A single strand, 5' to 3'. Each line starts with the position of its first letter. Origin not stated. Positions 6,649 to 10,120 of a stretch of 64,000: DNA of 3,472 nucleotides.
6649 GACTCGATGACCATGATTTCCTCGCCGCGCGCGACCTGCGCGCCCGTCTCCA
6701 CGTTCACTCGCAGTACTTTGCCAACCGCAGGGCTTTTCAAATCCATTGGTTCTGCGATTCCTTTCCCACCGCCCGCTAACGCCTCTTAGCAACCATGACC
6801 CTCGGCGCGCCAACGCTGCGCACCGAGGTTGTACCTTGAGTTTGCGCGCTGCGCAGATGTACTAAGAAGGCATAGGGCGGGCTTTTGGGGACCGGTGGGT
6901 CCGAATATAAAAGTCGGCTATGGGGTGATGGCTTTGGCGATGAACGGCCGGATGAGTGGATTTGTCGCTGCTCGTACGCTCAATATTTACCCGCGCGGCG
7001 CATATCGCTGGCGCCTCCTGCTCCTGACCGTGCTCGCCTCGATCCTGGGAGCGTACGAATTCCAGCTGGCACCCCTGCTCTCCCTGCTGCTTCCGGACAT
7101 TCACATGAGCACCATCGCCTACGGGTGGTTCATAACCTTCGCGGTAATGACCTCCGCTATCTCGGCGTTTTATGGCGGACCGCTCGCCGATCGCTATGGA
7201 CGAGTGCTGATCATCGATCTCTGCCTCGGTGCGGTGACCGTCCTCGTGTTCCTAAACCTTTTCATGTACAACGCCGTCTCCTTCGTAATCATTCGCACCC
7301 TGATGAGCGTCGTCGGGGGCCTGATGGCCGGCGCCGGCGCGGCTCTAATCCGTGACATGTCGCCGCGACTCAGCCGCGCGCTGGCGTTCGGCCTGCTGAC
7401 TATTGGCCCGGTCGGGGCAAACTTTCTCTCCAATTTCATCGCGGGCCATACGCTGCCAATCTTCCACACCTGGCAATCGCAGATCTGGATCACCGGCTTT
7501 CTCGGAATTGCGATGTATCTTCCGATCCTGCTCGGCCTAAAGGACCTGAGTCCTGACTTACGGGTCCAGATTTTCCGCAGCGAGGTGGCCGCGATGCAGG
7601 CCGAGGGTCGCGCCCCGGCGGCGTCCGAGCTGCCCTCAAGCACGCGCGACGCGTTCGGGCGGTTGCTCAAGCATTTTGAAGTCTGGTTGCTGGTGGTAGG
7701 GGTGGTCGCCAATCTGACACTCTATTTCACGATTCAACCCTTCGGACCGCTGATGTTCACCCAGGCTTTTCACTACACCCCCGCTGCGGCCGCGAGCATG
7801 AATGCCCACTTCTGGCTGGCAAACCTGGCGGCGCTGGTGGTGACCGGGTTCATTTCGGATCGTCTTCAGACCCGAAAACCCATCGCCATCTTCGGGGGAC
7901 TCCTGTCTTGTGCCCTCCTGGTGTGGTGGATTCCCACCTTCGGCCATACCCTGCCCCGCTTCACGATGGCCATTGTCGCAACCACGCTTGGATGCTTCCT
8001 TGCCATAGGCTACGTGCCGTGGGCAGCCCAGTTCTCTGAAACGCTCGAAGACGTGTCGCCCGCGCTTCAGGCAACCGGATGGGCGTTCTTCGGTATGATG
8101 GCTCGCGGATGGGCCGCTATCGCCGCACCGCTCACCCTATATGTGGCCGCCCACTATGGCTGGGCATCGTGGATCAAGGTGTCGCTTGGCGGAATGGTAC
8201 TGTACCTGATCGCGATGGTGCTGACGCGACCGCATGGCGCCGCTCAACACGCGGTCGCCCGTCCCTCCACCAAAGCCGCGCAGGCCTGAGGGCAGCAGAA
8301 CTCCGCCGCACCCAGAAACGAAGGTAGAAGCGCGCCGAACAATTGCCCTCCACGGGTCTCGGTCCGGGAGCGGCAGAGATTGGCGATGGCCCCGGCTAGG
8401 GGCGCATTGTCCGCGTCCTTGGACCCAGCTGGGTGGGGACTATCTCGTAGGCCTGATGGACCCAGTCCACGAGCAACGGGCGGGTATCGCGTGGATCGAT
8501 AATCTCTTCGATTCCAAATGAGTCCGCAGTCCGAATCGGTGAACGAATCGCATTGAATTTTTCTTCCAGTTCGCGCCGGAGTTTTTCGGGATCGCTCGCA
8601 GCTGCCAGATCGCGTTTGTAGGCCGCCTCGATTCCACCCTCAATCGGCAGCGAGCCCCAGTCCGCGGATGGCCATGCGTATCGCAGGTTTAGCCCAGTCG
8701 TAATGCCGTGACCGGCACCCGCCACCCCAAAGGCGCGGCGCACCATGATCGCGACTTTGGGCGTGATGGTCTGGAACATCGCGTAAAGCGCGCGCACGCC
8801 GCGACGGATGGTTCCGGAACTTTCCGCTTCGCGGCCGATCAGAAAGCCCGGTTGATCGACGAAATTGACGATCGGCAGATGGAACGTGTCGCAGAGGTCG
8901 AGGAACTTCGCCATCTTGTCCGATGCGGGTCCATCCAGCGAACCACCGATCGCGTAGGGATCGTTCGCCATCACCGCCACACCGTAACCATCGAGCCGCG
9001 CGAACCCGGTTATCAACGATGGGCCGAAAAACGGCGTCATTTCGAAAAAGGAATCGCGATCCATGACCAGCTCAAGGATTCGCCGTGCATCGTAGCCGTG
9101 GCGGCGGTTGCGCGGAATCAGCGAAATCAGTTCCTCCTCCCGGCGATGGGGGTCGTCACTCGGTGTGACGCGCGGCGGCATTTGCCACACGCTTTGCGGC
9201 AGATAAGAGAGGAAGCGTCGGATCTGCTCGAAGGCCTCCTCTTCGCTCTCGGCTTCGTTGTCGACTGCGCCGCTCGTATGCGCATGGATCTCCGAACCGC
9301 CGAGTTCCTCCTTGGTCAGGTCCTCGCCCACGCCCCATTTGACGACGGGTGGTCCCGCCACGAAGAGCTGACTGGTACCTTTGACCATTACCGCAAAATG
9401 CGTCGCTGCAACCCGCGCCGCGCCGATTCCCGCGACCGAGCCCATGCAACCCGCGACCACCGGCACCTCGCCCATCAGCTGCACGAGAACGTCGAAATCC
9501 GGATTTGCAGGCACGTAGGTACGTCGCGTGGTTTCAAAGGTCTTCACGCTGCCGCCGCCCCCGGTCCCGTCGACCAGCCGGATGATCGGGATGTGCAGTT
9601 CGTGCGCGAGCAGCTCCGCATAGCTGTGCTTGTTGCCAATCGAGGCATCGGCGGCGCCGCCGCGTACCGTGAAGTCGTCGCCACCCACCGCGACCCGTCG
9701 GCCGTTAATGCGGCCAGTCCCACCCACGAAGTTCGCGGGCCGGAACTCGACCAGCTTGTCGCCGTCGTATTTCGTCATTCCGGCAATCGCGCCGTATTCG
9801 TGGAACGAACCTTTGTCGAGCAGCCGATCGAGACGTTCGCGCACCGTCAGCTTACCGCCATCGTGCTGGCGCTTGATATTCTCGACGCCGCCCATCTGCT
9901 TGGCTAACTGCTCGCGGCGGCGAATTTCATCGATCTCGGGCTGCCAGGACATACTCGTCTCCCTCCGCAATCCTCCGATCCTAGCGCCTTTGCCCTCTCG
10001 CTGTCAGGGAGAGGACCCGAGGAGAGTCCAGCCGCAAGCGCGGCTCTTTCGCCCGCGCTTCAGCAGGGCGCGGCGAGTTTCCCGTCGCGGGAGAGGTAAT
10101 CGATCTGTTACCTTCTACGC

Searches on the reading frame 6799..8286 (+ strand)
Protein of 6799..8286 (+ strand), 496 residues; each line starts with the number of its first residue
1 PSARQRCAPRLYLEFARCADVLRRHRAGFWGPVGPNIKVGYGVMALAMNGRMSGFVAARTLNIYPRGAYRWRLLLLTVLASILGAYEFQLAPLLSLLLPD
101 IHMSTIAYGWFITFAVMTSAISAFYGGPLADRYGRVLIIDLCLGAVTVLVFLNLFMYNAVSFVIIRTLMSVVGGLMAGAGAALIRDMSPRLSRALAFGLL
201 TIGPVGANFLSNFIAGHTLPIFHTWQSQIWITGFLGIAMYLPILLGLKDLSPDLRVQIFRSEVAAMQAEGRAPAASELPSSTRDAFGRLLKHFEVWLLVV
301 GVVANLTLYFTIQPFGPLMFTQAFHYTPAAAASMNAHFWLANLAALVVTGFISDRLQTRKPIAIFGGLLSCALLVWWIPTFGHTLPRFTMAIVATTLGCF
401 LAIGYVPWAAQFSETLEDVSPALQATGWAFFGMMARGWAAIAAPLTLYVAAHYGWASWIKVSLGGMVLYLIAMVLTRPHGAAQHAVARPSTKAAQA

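Call 15: search_protein_families(library=pfam, proteins=[window:6799-8286:+], max_evalue=0.001)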
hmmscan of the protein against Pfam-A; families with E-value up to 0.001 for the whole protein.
window:6799-8286:+ (496 aa): 1 family
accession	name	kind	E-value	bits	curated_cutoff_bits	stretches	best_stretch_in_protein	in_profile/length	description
PF07690.21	MFS_1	-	9.2e-27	94.3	33.4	1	84-443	9-346/347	Major Facilitator Superfamily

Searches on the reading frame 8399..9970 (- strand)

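Call 15: search_protein_families(library=pfam, proteins=[window:8399-9970:-], max_evalue=0.001)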
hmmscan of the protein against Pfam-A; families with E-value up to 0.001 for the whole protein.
window:8399-9970:- (524 aa): 2 families
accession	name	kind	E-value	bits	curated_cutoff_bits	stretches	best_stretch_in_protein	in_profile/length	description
PF01039.27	Carboxyl_trans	-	1.8e-98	330.8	22.3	1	34-500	1-471/493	Carboxyl transferase domain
PF03255.19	ACCA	-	1.3e-06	28.3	23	1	352-411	135-194/310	Acetyl co-enzyme A carboxylase carboxyltransferase-like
